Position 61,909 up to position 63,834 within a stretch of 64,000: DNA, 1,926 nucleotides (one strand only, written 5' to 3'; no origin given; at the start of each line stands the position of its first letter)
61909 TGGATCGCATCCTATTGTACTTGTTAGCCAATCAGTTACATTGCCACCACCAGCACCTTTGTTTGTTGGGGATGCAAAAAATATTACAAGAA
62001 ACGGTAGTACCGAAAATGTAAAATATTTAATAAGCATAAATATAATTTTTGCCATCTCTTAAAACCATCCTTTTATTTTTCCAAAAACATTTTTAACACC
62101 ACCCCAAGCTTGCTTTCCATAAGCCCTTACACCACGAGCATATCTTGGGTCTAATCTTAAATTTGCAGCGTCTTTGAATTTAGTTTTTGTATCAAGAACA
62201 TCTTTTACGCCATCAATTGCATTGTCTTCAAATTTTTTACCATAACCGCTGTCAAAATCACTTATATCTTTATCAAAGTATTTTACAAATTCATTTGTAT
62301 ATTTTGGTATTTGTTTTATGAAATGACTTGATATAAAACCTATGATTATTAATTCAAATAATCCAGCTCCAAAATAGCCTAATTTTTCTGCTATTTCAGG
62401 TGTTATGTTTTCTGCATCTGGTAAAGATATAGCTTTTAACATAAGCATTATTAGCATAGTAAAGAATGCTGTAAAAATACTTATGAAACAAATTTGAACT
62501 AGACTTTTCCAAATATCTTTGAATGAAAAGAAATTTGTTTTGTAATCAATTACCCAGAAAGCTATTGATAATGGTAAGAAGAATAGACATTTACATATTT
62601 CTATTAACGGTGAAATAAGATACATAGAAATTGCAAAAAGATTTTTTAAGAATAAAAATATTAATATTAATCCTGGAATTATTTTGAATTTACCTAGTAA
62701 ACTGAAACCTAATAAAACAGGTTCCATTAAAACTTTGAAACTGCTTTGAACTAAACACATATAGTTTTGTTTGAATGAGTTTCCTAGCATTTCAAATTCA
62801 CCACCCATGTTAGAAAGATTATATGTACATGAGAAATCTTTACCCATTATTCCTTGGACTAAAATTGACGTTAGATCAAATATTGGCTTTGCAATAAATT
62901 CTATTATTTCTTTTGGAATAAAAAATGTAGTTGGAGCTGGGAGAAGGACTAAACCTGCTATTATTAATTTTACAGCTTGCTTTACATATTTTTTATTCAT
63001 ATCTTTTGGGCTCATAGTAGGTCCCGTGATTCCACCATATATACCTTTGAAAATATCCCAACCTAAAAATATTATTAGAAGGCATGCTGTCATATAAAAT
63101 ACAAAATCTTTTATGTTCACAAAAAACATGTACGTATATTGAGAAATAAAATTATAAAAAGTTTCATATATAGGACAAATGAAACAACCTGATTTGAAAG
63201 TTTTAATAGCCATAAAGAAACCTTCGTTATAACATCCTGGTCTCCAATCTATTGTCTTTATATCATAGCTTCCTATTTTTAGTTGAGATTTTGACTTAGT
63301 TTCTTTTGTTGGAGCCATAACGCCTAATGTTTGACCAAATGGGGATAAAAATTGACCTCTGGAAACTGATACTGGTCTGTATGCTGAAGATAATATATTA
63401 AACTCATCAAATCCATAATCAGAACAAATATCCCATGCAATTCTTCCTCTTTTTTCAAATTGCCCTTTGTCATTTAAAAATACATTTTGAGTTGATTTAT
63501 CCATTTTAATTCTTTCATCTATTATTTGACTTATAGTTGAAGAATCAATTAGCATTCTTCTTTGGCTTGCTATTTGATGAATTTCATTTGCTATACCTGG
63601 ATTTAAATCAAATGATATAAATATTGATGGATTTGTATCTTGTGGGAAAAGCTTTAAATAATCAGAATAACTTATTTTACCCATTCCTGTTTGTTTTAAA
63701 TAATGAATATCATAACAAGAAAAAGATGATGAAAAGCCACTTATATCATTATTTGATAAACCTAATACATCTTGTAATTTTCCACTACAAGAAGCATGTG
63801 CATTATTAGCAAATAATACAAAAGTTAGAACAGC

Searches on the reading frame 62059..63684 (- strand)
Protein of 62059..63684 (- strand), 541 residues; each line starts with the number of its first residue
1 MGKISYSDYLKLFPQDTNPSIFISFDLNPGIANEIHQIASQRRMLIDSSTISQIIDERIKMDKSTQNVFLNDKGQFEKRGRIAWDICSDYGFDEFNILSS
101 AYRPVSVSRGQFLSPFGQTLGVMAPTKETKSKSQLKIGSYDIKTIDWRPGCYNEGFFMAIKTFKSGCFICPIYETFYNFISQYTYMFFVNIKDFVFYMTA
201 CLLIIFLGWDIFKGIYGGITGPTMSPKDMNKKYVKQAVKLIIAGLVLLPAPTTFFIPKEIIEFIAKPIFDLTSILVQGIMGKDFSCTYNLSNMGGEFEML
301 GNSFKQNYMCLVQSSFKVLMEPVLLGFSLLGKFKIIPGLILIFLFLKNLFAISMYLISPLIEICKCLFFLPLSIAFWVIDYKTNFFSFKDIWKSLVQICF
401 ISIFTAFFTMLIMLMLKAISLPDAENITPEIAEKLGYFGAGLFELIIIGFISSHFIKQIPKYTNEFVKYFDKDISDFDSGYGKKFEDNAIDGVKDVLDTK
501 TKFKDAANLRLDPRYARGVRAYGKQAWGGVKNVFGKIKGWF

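Call 4: search_protein_families(library=pfam, proteins=[window:62059-63684:-], max_evalue=0.1)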
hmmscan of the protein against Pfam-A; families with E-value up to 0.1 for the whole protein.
window:62059-63684:- (541 aa): 0 families

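Call 20: search_protein_families(library=ncbifam, proteins=[window:62059-63684:-], max_evalue=0.1)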
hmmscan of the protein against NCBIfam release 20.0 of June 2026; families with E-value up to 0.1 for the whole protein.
window:62059-63684:- (541 aa): 0 families

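Call 48: search_solved_structures(query=A3, max_evalue=1)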
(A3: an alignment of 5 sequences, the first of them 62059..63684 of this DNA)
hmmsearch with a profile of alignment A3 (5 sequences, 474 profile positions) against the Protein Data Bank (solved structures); distinct sequences matched with E-value up to 1: 1.
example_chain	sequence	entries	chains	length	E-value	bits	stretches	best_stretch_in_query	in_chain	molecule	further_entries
8ucj_b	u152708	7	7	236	0.2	13.9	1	111-190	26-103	Cytochrome c oxidase subunit 2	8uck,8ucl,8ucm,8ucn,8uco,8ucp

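Call 49: find_homologous_proteins(query=A3, max_evalue=0.001)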
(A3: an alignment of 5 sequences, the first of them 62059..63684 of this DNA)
Query A3 (5 sequences) (541 aa, profile of the alignment): 2 proteins with E <= 0.001 among 8000 candidates.
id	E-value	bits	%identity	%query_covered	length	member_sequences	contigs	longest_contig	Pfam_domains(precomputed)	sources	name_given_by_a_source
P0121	9.9e-155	534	100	100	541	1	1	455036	-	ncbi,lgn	-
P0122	5.6e-60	222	45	100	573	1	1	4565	-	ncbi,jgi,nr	ncbi:MAG: hypothetical protein LBR35_02570 [Rickettsiales bacterium]|jgi:hypothetical protein|nr:hyp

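Call 64: find_encoding_contigs(protein=P0121, flank=10000, max_places=2)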
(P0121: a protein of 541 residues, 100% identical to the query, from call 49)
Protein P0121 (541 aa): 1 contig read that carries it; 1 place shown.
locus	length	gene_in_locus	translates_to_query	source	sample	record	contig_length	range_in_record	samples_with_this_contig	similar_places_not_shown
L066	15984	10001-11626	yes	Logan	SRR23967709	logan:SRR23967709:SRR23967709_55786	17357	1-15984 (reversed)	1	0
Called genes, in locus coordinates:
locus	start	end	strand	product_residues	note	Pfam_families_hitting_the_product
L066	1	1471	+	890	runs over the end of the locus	PF05170:AsmA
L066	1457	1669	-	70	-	PF13467:RHH_4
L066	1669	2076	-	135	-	-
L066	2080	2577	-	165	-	-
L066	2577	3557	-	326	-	-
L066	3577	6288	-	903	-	-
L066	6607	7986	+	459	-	-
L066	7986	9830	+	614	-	-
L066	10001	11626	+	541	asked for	-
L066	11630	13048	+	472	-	-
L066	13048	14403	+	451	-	-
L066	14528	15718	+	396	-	PF18454:Mtd_N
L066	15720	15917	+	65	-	-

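Call 65: find_encoding_contigs(protein=P0122, flank=10000, max_places=2)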
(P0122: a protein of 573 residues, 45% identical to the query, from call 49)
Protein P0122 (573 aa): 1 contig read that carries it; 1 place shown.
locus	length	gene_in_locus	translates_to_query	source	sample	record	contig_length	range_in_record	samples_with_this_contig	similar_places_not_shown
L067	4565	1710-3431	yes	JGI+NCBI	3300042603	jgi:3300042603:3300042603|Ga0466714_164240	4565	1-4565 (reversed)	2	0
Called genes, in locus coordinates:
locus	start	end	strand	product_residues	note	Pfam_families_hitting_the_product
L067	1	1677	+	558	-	?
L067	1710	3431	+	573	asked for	-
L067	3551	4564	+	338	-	?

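Call 67: search_dna_similar(query=window:62059-63684:-, collection=plasmids, mode=protein, max_evalue=1, max_rows=15)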
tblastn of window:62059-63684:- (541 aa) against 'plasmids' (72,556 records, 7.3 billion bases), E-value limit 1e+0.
No match.
